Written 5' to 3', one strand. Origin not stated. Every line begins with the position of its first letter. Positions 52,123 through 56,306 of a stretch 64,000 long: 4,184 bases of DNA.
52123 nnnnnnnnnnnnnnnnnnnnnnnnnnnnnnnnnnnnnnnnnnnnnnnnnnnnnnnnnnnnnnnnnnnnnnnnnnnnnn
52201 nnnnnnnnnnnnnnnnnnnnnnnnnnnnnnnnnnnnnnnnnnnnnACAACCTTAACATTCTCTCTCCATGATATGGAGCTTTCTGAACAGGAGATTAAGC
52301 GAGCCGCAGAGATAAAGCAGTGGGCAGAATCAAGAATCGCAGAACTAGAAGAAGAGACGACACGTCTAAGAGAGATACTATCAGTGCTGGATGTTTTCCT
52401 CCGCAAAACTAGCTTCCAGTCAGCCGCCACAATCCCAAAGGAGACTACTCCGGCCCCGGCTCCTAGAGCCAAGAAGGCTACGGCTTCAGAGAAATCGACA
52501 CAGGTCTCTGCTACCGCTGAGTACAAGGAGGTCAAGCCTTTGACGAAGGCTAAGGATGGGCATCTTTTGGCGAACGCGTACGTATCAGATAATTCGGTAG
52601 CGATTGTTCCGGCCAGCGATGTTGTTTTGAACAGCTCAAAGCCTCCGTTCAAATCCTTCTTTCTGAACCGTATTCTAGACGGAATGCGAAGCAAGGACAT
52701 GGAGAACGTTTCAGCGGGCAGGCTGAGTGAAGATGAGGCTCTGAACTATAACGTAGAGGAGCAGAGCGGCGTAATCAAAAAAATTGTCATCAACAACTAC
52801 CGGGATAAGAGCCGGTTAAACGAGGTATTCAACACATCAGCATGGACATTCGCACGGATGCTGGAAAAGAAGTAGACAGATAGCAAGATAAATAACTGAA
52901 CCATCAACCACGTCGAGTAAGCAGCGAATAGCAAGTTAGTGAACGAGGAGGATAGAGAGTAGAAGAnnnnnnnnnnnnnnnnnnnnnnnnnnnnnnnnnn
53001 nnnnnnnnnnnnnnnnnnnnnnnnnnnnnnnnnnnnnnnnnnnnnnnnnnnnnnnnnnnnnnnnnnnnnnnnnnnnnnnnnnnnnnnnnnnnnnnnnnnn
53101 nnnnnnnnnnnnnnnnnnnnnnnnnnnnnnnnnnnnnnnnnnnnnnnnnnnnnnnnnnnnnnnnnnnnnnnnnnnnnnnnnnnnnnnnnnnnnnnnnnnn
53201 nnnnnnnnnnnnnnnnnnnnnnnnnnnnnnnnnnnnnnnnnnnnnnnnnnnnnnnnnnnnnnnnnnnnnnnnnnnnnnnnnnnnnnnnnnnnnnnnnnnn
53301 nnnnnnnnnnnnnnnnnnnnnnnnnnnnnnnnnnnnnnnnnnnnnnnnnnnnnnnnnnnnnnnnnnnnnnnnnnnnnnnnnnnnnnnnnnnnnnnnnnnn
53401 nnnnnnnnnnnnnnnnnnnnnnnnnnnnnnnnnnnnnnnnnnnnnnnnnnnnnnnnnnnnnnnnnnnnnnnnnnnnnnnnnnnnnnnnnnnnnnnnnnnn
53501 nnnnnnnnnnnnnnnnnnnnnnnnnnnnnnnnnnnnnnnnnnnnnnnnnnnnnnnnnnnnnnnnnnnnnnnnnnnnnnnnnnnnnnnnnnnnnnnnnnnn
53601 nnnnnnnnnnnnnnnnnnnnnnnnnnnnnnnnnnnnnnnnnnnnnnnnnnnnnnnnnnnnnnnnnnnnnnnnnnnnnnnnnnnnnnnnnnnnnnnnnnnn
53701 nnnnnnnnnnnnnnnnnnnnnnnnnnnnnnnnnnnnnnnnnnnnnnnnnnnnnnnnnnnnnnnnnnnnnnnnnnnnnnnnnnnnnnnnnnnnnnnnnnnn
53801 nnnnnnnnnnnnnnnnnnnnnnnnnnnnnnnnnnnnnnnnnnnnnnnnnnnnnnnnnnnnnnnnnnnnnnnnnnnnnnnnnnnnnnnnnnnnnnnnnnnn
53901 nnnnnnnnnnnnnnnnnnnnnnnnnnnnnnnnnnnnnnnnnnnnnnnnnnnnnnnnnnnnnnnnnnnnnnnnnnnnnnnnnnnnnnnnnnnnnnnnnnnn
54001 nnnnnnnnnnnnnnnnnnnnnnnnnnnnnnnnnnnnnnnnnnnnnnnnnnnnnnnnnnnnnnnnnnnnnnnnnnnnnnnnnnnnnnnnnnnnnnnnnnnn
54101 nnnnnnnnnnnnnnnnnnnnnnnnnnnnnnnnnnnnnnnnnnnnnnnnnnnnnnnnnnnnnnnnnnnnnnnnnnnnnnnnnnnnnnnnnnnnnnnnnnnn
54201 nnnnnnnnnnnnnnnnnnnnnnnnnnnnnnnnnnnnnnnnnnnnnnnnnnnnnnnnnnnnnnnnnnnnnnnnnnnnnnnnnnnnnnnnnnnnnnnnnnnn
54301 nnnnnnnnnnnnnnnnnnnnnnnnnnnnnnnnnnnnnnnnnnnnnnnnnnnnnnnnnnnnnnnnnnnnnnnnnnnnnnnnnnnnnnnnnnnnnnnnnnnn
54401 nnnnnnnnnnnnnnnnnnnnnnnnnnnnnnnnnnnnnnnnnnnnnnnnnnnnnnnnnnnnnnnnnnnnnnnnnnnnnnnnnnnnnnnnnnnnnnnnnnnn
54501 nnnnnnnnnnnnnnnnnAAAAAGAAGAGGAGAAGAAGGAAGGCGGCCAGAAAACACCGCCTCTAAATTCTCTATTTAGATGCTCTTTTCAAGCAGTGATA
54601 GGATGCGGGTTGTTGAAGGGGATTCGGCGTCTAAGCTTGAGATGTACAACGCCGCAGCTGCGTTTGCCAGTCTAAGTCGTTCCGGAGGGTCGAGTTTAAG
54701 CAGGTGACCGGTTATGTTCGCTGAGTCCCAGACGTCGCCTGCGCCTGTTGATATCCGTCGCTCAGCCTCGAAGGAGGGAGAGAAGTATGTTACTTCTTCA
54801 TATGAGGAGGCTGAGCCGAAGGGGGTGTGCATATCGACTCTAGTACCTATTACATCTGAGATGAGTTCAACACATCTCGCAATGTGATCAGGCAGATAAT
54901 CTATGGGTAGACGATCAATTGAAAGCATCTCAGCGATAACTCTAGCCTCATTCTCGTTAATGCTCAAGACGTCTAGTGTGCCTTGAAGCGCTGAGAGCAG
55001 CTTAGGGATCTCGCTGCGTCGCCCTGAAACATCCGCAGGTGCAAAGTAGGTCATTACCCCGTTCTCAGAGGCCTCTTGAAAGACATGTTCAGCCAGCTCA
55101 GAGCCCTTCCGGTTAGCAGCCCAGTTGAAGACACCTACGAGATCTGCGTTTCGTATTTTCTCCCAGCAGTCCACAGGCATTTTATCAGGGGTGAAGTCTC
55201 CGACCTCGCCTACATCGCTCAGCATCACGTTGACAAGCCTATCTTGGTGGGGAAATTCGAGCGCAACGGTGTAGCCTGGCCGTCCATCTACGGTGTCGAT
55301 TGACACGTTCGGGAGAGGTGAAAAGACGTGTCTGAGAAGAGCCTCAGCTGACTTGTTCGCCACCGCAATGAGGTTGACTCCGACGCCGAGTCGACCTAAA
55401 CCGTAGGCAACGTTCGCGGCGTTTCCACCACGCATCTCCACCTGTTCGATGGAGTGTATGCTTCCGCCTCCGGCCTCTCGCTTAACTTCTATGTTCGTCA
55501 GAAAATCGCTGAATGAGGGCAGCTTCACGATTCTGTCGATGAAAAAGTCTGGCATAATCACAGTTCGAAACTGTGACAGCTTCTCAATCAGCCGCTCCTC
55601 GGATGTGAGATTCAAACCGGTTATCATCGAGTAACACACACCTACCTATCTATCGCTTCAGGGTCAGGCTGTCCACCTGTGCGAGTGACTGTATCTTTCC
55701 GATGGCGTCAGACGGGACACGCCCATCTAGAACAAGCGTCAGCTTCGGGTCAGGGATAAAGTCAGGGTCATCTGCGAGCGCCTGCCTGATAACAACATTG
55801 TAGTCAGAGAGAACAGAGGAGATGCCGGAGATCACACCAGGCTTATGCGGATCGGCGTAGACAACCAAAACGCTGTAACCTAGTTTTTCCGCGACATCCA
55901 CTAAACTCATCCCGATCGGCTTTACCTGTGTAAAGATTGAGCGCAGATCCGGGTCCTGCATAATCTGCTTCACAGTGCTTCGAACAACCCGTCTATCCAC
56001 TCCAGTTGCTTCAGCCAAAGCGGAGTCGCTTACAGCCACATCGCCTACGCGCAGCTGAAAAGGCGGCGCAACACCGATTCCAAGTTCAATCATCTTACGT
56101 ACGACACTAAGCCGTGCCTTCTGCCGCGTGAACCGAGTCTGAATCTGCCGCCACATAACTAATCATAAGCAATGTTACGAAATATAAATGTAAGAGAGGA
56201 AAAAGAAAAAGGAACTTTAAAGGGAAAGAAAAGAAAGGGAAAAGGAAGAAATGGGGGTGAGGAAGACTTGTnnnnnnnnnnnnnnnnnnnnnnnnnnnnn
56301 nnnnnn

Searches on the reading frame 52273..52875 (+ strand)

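Call 32: search_protein_families(library=pfam, proteins=[window:52273-52875:+], max_evalue=0.01)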
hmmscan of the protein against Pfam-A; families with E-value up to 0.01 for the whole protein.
window:52273-52875:+ (200 aa): 1 family
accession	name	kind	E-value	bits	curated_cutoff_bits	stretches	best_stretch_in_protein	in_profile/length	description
PF15794.10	CCDC106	-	0.0088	16.3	30.2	0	5-93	8-95/220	Coiled-coil domain-containing protein 106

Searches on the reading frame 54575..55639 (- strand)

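Call 32: search_protein_families(library=pfam, proteins=[window:54575-55639:-], max_evalue=0.01)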
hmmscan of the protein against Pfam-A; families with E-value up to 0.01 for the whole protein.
window:54575-55639:- (354 aa): 2 families
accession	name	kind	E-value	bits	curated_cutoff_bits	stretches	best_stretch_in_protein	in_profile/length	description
PF00294.29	PfkB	-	5.6e-11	42.8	25.8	1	61-343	26-300/302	pfkB family carbohydrate kinase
PF25270.1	Khk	-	1.6e-05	24.7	35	1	35-351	50-363/365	Prokaryotic ketohexokinase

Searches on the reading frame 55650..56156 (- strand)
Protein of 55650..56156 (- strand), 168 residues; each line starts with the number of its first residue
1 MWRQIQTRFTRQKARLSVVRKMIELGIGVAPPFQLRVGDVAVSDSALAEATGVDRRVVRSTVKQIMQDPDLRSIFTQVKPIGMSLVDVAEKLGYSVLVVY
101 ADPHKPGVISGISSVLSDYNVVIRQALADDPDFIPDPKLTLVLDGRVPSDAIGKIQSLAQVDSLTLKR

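Call 32: search_protein_families(library=pfam, proteins=[window:55650-56156:-], max_evalue=0.01)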
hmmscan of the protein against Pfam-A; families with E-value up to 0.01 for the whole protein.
window:55650-56156:- (168 aa): 1 family
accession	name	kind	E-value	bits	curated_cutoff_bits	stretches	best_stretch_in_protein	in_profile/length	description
PF01842.31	ACT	-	0.0035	17.5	27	0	97-126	3-31/66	ACT domain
